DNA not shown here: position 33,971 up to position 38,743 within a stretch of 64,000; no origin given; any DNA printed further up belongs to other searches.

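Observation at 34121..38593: Non-cellulosomal scaffoldin-like surface protein combining 4 cohesins with 3 adhesin-type modules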

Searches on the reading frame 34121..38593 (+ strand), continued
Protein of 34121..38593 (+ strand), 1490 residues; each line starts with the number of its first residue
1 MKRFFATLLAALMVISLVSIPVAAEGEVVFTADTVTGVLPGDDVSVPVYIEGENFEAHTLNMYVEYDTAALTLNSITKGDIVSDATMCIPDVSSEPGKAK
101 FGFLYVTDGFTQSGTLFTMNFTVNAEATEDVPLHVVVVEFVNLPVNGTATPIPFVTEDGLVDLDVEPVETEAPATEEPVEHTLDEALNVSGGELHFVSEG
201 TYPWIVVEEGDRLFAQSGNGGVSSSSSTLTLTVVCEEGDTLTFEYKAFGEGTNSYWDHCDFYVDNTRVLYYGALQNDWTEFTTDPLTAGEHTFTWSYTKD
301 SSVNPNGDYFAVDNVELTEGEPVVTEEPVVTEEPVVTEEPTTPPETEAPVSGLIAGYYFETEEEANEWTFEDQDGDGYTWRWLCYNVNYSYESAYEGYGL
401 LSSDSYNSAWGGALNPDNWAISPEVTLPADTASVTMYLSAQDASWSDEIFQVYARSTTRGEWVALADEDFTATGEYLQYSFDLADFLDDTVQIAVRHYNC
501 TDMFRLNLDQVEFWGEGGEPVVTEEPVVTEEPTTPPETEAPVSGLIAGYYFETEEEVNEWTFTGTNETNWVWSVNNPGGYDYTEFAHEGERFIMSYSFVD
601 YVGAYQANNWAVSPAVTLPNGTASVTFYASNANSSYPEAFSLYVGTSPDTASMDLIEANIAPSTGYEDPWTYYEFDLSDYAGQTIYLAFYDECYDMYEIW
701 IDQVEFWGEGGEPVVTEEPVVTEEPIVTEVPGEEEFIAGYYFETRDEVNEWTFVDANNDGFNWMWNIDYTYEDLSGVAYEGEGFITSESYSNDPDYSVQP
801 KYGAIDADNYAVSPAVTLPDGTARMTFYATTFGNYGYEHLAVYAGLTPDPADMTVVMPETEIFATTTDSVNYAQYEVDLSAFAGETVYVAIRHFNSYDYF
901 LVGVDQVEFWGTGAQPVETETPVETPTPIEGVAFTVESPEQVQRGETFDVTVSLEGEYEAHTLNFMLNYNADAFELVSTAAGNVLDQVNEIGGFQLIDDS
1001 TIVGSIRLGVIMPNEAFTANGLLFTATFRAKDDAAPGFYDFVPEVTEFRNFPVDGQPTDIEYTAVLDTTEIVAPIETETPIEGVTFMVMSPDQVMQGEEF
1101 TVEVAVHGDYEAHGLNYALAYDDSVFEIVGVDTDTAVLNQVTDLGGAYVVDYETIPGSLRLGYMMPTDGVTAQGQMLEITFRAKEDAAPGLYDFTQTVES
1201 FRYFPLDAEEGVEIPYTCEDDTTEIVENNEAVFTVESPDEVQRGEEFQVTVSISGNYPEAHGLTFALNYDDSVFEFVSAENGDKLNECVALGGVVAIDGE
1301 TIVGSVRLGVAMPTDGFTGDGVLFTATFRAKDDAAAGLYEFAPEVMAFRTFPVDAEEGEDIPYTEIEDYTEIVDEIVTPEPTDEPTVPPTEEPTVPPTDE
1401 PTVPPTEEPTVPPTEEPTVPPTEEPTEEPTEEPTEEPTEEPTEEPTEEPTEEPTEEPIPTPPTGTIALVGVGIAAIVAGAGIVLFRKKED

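Call 15: search_solved_structures(query=window:34121-38593:+, max_evalue=0.01)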
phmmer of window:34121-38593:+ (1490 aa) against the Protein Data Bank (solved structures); distinct sequences matched with E-value up to 0.01: 13.
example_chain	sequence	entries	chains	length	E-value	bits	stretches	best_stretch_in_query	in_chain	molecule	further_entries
4itc_A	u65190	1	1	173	1.9e-13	51.8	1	367-515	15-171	Lys-gingipain W83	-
3m1h_A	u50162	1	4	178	2.6e-11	44.7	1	367-511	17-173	Lysine specific cysteine protease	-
3km5_A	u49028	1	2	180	2.8e-08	34.6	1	363-514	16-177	Lysine specific cysteine protease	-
9ufe_CA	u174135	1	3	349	5.4e-07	30.4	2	1379-1457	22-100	OCM3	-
8ek1_P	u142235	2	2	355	6.1e-07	30.2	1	1378-1461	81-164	Circumsporozoite protein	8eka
9ygf_G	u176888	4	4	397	8.9e-07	29.7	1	1378-1461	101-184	Circumsporozoite protein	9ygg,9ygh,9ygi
7v05_X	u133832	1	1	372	1.5e-06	28.9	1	1378-1462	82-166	Circumsporozoite protein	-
6mb3_E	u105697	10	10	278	0.00064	20.2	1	1378-1462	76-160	Plasmodium falciparum recombinant shortened CSP | circumsporozoite protein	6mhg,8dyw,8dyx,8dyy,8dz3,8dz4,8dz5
8eh5_G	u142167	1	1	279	0.00064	20.2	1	1378-1462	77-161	Circumsporozoite protein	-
2ozn_A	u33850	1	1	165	0.0031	17.9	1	1226-1284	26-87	O-GlcNAcase nagJ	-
3ul4_A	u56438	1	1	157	0.0034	17.8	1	943-1039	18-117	Cellulosome-anchoring protein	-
2jh2_A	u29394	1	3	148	0.0056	17.1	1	1233-1284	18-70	O-GLCNACASE NAGJ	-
2o4e_A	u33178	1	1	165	0.0071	16.7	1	1233-1284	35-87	O-GlcNAcase nagJ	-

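Call 25: list_cluster_members(proteins=[window:34121-38593:+, window:38842-39924:+, window:47558-50167:+, window:40010-41050:-, window:51982-53325:+, window:966-2579:+])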
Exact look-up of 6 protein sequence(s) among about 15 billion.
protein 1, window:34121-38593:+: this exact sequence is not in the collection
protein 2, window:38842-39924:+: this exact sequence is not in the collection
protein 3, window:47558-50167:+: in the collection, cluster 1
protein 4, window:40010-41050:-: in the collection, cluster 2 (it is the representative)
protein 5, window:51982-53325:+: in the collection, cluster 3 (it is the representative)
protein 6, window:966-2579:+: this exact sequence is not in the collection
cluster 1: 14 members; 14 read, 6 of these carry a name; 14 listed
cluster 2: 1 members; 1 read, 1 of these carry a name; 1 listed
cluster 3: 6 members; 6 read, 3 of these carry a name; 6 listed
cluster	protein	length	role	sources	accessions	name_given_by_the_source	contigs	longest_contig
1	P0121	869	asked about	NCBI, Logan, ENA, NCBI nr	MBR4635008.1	MAG: S8 family serine peptidase [Clostridia bacterium] | S8 family serine peptidase [Clostridia bacterium]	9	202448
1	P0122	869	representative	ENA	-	-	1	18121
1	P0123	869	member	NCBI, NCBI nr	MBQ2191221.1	MAG: S8 family serine peptidase [Clostridia bacterium] | S8 family serine peptidase [Clostridia bacterium]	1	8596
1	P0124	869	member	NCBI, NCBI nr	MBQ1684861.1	MAG: S8 family serine peptidase [Clostridia bacterium] | S8 family serine peptidase [Clostridia bacterium]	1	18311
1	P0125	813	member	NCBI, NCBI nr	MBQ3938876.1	MAG: S8 family serine peptidase, partial [Clostridia bacterium] | S8 family serine peptidase [Clostridia bacterium]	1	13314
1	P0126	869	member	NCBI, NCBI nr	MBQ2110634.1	MAG: S8 family serine peptidase [Clostridia bacterium] | S8 family serine peptidase [Clostridia bacterium]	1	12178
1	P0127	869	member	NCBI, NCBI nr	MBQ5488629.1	MAG: S8 family serine peptidase [Clostridia bacterium] | S8 family serine peptidase [Clostridia bacterium]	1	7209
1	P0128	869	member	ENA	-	-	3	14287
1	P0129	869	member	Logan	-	-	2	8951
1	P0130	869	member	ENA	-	-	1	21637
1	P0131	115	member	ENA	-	-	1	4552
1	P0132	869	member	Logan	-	-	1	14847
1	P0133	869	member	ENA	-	-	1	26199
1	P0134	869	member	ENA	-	-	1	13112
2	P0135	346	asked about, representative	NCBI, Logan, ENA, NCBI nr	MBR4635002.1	MAG: recombinase RecA [Clostridia bacterium] | recombinase RecA [Clostridia bacterium]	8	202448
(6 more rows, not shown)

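Call 26: find_encoding_contigs(protein=P0005, flank=10000, max_places=2)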
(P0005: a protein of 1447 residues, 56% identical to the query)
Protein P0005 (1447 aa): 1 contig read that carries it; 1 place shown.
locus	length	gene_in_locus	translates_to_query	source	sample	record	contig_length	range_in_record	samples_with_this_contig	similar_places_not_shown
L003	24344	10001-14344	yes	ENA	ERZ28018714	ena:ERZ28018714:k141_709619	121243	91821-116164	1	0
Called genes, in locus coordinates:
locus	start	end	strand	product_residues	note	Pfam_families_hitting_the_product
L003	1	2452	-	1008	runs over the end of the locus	PF00932:LTD, PF13287:Fn3_assoc, PF13290:CHB_HEX_C_1, PF08757:CotH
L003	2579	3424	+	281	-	PF01522:Polysacc_deac_1 (faint)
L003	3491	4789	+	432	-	PF00675:Peptidase_M16, PF05193:Peptidase_M16_C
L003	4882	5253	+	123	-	PF08761:dUTPase_2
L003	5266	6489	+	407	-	-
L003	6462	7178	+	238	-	PF01168:Ala_racemase_N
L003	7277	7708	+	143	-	PF04472:SepF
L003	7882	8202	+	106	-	-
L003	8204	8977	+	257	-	-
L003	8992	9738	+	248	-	-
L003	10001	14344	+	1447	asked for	PF00963:Cohesin, PF07675:Cleaved_Adhesin, PF00963:Cohesin, PF02095:Extensin_1 (weak)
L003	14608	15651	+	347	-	PF21959:DUF6923 (faint), PF14339:DUF4394 (faint), PF00404:Dockerin_1 (weak)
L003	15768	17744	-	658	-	-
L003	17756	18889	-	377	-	-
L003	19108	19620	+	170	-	PF05263:DUF722 (weak), PF08281:Sigma70_r4_2, PF04545:Sigma70_r4 (weak)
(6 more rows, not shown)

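Call 27: find_encoding_contigs(protein=P0001, flank=10000, max_places=2)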
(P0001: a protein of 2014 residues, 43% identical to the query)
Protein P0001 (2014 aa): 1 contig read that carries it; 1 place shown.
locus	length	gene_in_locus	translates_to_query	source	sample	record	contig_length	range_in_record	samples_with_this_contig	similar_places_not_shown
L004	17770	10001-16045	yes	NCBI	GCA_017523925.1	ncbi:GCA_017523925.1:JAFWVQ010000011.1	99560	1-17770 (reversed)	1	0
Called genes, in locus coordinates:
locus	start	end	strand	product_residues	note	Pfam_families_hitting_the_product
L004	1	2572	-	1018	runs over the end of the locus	PF00932:LTD, PF13287:Fn3_assoc, PF13290:CHB_HEX_C_1, PF08757:CotH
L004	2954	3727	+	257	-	PF01522:Polysacc_deac_1 (faint)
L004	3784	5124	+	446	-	PF00675:Peptidase_M16, PF05193:Peptidase_M16_C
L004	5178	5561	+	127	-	PF08761:dUTPase_2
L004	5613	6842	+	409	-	-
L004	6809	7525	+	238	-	PF01168:Ala_racemase_N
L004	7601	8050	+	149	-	PF04472:SepF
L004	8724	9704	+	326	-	-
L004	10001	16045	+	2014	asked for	PF00963:Cohesin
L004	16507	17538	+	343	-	PF00404:Dockerin_1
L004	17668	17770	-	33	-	PF13333:rve_2 (weak)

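Call 28: find_encoding_contigs(protein=P0002, flank=10000, max_places=2)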
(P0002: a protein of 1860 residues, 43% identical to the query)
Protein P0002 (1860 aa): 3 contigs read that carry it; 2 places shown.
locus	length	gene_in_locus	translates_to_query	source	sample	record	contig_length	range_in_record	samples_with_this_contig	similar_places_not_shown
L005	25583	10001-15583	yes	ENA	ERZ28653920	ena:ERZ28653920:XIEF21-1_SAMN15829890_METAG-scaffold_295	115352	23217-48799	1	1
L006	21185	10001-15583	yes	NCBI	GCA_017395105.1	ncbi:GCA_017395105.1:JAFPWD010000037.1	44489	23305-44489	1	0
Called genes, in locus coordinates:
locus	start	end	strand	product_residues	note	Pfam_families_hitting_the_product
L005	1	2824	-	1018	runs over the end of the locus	PF00932:LTD, PF13287:Fn3_assoc, PF13290:CHB_HEX_C_1, PF08757:CotH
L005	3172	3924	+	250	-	PF01522:Polysacc_deac_1 (weak)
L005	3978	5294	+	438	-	PF00675:Peptidase_M16, PF05193:Peptidase_M16_C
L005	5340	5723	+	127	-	PF08761:dUTPase_2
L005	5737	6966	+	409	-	-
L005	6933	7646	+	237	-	PF01168:Ala_racemase_N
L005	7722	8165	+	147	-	PF04472:SepF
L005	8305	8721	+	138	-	PF05103:DivIVA (weak)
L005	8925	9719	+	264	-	-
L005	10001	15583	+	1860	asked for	PF00963:Cohesin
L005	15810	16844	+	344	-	PF00404:Dockerin_1 (weak)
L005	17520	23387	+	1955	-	PF00041:fn3 (faint), PF21910:GH85_C (faint), PF01108:Tissue_fac (faint), PF02368:Big_2 (weak), PF25788:Ig_Rha78A_N (faint)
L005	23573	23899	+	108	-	-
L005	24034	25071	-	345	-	PF00154:RecA_N, PF08423:Rad51, PF06745:ATPase, PF01637:ATPase_2 (faint), PF21096:RecA_C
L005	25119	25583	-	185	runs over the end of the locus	PF02464:CinA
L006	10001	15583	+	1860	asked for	PF00963:Cohesin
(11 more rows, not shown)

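Call 74: find_encoding_contigs(protein=P0026, flank=10000, max_places=1)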
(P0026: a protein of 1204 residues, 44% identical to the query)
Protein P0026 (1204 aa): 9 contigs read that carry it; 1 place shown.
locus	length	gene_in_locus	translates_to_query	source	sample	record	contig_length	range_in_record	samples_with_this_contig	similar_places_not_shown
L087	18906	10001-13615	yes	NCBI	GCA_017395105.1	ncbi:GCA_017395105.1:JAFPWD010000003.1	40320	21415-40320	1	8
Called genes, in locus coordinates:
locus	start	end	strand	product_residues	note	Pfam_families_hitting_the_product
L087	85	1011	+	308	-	-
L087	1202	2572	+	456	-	PF01546:Peptidase_M20, PF07687:M20_dimer (weak)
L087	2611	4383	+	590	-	PF08439:Peptidase_M3_N, PF01432:Peptidase_M3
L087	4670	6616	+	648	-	PF07675:Cleaved_Adhesin, PF00404:Dockerin_1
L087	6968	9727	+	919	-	PF07675:Cleaved_Adhesin, PF00404:Dockerin_1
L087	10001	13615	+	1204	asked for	PF07675:Cleaved_Adhesin, PF03422:CBM_6 (faint), PF20773:InhA-like_MAM (faint), PF20943:DUF4785_3rd (faint), PF07675:Cleaved_Adhesin, PF00404:Dockerin_1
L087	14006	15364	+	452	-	PF07675:Cleaved_Adhesin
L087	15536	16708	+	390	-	PF07675:Cleaved_Adhesin, PF00404:Dockerin_1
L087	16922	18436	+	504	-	-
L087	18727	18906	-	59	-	PF13751:DDE_Tnp_1_6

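Call 75: find_encoding_contigs(protein=P0015, flank=10000, max_places=1)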
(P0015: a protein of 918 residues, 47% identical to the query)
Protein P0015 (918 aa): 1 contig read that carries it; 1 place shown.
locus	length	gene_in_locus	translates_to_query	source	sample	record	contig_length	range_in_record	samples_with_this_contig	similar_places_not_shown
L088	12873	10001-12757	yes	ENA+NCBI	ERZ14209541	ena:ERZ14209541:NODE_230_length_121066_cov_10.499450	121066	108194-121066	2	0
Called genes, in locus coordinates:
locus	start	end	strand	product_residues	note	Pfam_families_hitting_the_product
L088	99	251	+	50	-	PF13165:SCIFF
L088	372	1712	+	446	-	PF13353:Fer4_12, PF04055:Radical_SAM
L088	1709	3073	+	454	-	PF01276:OKR_DC_1, PF05889:SepSecS (weak), PF00155:Aminotran_1_2 (weak), PF01053:Cys_Met_Meta_PP (weak)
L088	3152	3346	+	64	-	-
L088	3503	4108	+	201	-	-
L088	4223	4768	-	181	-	-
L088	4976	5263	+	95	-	-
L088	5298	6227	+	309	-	-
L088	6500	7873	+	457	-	PF01546:Peptidase_M20, PF07687:M20_dimer (faint)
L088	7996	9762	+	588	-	PF08439:Peptidase_M3_N, PF01432:Peptidase_M3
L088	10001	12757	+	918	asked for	PF00629:MAM (faint), PF07675:Cleaved_Adhesin, PF20773:InhA-like_MAM (faint), PF07675:Cleaved_Adhesin, PF00404:Dockerin_1 (weak)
